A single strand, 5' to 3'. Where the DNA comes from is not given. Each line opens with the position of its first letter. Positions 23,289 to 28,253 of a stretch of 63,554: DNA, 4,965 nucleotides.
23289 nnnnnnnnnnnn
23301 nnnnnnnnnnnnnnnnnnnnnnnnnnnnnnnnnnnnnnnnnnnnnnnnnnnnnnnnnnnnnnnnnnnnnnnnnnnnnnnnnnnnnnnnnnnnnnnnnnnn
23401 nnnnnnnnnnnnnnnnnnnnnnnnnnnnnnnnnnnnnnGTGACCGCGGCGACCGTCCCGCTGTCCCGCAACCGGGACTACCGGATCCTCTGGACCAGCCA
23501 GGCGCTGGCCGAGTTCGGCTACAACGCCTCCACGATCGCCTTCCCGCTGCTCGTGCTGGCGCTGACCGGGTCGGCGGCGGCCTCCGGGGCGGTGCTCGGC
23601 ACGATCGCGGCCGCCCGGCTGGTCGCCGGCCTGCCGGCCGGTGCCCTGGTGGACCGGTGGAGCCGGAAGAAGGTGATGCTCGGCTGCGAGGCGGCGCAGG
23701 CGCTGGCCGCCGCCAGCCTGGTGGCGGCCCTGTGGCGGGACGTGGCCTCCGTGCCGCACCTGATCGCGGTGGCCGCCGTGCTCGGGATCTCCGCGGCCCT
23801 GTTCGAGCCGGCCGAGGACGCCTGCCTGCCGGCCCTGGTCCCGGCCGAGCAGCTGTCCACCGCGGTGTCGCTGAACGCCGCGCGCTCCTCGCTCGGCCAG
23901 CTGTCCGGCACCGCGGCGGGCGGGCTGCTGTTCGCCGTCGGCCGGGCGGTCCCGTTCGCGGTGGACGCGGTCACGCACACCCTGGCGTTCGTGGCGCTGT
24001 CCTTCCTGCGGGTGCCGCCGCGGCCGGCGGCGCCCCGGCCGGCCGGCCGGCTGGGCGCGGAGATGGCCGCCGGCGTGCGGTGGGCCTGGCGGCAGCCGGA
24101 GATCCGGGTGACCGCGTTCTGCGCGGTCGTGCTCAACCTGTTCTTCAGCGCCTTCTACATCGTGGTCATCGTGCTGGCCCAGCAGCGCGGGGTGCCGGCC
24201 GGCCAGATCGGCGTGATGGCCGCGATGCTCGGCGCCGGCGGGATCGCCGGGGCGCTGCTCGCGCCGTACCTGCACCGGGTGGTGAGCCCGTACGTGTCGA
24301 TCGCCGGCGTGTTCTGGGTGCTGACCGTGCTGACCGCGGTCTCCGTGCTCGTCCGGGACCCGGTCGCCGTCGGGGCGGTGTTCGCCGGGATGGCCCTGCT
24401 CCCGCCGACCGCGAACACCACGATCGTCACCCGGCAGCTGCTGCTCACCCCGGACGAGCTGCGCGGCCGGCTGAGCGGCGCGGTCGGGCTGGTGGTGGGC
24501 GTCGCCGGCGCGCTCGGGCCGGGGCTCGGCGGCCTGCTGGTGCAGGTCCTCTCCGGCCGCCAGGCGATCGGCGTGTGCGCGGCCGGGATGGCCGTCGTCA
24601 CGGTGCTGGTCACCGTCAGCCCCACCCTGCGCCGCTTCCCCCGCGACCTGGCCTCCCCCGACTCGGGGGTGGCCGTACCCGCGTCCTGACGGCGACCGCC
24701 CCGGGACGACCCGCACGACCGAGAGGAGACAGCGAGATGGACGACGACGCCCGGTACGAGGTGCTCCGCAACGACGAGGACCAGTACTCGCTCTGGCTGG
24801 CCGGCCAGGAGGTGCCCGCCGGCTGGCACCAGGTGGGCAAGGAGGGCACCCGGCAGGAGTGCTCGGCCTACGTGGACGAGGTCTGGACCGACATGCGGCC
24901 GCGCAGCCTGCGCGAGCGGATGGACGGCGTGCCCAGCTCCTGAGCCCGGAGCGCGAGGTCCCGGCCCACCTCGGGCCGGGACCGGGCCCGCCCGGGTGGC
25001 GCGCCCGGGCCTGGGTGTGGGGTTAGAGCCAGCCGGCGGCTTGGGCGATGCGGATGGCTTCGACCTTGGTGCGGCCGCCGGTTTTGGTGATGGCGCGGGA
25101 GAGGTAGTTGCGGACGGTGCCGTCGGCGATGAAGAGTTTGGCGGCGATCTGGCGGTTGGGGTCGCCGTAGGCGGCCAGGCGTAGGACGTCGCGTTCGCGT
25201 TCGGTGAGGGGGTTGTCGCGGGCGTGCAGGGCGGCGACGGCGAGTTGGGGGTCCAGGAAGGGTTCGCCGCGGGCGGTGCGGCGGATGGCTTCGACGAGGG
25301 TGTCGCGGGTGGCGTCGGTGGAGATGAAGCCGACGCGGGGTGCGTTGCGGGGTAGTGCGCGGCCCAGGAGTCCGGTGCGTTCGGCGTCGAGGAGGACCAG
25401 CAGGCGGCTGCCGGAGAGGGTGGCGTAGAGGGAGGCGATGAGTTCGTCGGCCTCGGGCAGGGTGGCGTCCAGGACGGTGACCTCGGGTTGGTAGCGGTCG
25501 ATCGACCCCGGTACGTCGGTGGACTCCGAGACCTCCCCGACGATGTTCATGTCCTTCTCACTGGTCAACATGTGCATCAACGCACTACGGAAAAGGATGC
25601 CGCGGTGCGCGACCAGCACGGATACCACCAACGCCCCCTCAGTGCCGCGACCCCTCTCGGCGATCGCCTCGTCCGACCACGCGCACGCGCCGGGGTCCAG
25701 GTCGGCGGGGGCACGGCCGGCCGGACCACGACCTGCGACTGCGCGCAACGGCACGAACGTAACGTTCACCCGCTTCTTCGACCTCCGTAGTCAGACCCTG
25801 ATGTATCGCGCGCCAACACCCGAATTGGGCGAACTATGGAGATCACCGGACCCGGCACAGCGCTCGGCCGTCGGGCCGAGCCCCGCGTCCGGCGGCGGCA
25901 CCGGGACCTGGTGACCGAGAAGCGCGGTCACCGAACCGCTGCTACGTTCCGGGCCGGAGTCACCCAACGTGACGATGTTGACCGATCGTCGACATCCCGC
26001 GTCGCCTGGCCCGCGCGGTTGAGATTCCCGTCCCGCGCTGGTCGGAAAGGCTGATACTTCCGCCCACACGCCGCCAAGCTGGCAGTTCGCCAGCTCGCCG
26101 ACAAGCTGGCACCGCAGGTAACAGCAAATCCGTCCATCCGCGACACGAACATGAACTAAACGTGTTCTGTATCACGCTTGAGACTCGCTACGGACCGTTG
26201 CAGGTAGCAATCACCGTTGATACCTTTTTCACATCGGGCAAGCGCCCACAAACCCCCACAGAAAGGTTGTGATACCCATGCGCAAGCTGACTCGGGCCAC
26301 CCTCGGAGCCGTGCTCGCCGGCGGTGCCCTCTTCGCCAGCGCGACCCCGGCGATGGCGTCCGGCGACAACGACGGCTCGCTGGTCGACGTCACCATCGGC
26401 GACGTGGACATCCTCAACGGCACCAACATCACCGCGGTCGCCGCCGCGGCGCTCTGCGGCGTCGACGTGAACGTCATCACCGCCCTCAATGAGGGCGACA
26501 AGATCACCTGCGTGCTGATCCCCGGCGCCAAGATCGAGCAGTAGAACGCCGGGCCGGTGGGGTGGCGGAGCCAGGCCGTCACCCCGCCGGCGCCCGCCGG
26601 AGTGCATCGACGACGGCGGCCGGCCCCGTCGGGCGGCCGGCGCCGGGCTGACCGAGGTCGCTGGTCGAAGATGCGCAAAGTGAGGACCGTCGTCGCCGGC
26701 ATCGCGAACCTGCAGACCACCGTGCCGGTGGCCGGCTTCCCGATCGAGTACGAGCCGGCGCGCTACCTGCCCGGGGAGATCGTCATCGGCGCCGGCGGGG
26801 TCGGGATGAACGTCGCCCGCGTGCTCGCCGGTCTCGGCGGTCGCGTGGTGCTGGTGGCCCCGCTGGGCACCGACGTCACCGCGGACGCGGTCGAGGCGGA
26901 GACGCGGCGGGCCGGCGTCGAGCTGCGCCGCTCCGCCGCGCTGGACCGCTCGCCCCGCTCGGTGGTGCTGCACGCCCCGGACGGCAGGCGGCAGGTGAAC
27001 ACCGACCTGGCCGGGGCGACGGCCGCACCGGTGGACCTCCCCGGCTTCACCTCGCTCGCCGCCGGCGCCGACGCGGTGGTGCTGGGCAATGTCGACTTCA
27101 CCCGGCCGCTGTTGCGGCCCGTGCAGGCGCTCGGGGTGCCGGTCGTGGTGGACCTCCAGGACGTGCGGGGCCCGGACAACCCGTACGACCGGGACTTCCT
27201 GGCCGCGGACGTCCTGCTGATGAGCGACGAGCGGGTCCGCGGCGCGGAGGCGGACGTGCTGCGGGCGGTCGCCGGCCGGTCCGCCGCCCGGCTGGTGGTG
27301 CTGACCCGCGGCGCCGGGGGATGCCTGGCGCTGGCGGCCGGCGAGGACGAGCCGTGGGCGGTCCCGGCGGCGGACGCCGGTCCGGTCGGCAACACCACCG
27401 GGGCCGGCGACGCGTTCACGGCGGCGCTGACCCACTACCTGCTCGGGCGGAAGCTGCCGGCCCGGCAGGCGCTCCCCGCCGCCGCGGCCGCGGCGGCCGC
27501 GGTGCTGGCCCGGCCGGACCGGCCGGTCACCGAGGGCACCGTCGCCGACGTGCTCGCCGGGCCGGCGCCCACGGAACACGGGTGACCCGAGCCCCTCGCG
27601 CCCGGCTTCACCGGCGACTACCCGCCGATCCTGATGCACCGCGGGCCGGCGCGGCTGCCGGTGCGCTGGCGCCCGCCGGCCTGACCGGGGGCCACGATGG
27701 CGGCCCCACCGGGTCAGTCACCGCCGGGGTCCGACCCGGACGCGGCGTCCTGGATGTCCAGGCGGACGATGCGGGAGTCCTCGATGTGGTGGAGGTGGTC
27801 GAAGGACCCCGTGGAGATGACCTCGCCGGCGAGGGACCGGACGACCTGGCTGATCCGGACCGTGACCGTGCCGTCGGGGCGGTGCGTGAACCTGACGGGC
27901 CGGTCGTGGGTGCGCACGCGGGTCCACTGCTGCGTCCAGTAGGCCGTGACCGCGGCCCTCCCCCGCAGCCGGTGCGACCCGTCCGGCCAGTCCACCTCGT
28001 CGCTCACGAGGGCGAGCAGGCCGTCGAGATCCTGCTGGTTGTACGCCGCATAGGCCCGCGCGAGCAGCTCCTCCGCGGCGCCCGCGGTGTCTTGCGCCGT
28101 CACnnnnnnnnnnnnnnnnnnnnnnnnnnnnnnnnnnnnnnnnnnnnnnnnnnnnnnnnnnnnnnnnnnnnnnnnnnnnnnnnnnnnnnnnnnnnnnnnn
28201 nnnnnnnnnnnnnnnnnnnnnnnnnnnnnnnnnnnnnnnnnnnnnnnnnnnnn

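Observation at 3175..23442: NRPS assembly line ends in an intact epimerization domain, with no TE, reductase or terminal C domain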

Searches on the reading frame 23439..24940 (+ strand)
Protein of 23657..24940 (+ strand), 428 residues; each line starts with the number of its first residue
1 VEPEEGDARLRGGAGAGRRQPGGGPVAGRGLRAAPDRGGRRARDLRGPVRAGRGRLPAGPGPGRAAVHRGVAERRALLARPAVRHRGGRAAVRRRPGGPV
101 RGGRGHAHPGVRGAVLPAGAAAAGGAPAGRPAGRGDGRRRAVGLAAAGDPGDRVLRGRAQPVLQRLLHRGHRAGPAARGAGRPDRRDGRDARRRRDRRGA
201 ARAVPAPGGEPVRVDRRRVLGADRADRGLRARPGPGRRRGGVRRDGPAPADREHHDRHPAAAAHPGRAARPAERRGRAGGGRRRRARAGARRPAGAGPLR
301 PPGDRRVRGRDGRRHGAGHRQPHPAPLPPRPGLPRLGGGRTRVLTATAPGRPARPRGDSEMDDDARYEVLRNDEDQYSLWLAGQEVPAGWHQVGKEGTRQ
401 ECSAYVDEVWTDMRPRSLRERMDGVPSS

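Call 4: search_protein_families(library=pfam, proteins=[window:23657-24940:+], max_evalue=0.001)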
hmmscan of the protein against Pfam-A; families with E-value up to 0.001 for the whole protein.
window:23657-24940:+ (428 aa): 1 family
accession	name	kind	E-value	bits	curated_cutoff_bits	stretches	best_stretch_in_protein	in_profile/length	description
PF03621.18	MbtH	-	3.5e-20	71.6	27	1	361-408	6-53/53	MbtH-like protein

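Call 11: search_protein_families(library=pfam, proteins=[window:23439-24686:+], max_evalue=0.001)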
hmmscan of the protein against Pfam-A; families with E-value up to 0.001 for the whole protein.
window:23439-24686:+ (416 aa): 2 families
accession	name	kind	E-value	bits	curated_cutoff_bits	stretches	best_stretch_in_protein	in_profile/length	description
PF07690.21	MFS_1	-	2.7e-32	112.5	33.4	2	17-330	1-320/347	Major Facilitator Superfamily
PF05977.19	MFS_3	-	1.7e-26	93.2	27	1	6-394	5-393/524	Transmembrane secretion effector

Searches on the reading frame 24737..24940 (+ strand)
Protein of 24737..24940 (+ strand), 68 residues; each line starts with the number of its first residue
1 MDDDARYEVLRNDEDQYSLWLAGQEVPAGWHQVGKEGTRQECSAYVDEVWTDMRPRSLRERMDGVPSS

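Call 11: search_protein_families(library=pfam, proteins=[window:24737-24940:+], max_evalue=0.001)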
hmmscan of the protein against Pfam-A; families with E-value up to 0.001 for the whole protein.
window:24737-24940:+ (68 aa): 1 family
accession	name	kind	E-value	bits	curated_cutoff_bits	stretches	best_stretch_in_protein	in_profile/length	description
PF03621.18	MbtH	-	3.1e-21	75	27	1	2-48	7-53/53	MbtH-like protein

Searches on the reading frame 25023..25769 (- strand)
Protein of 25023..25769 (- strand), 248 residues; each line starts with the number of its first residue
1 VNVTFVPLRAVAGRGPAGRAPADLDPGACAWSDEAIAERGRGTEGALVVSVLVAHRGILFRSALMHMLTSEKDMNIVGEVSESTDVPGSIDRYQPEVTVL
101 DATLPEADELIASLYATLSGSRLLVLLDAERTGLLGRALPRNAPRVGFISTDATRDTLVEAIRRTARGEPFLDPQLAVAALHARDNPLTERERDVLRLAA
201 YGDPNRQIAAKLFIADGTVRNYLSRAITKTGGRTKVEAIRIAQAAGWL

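Call 4: search_protein_families(library=pfam, proteins=[window:25023-25769:-], max_evalue=0.001)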
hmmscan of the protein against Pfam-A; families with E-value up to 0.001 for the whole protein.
window:25023-25769:- (248 aa): 3 families
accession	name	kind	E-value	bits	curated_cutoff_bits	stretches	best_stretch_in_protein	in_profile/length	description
PF00196.25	GerE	-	4.3e-14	52.3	23.5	1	187-242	2-57/57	Bacterial regulatory proteins, luxR family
PF08281.18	Sigma70_r4_2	-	9e-06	25.7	25.7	1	188-228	11-52/54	Sigma-70, region 4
PF04545.22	Sigma70_r4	-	0.00017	21.5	24.1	1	188-229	5-47/50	Sigma-70, region 4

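Call 11: search_protein_families(library=pfam, proteins=[window:25023-25769:-], max_evalue=0.001)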
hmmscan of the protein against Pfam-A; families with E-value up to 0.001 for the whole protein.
window:25023-25769:- (248 aa): 3 families
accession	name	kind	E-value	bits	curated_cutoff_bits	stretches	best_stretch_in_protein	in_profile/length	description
PF00196.25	GerE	-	4.3e-14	52.3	23.5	1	187-242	2-57/57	Bacterial regulatory proteins, luxR family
PF08281.18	Sigma70_r4_2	-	9e-06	25.7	25.7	1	188-228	11-52/54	Sigma-70, region 4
PF04545.22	Sigma70_r4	-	0.00017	21.5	24.1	1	188-229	5-47/50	Sigma-70, region 4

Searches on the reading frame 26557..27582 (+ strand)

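Call 11: search_protein_families(library=pfam, proteins=[window:26557-27582:+], max_evalue=0.001)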
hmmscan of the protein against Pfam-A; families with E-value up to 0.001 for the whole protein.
window:26557-27582:+ (342 aa): 2 families
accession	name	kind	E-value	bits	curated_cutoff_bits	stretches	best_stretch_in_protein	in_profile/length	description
PF00294.29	PfkB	-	3.6e-24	86.1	25.8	2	230-319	204-292/302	pfkB family carbohydrate kinase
PF00070.33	Pyr_redox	-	0.00032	21.6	22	1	75-128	3-62/82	Pyridine nucleotide-disulphide oxidoreductase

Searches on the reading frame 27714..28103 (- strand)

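Call 11: search_protein_families(library=pfam, proteins=[window:27714-28103:-], max_evalue=0.001)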
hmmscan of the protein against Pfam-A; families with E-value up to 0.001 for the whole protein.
window:27714-28103:- (129 aa): 2 families
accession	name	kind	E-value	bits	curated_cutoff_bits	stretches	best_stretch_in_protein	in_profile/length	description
PF12680.13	SnoaL_2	-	4e-10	40.6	27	1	15-114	2-101/102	SnoaL-like domain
PF13474.12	SnoaL_3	-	6.5e-05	23.7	22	1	11-68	2-64/121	SnoaL-like domain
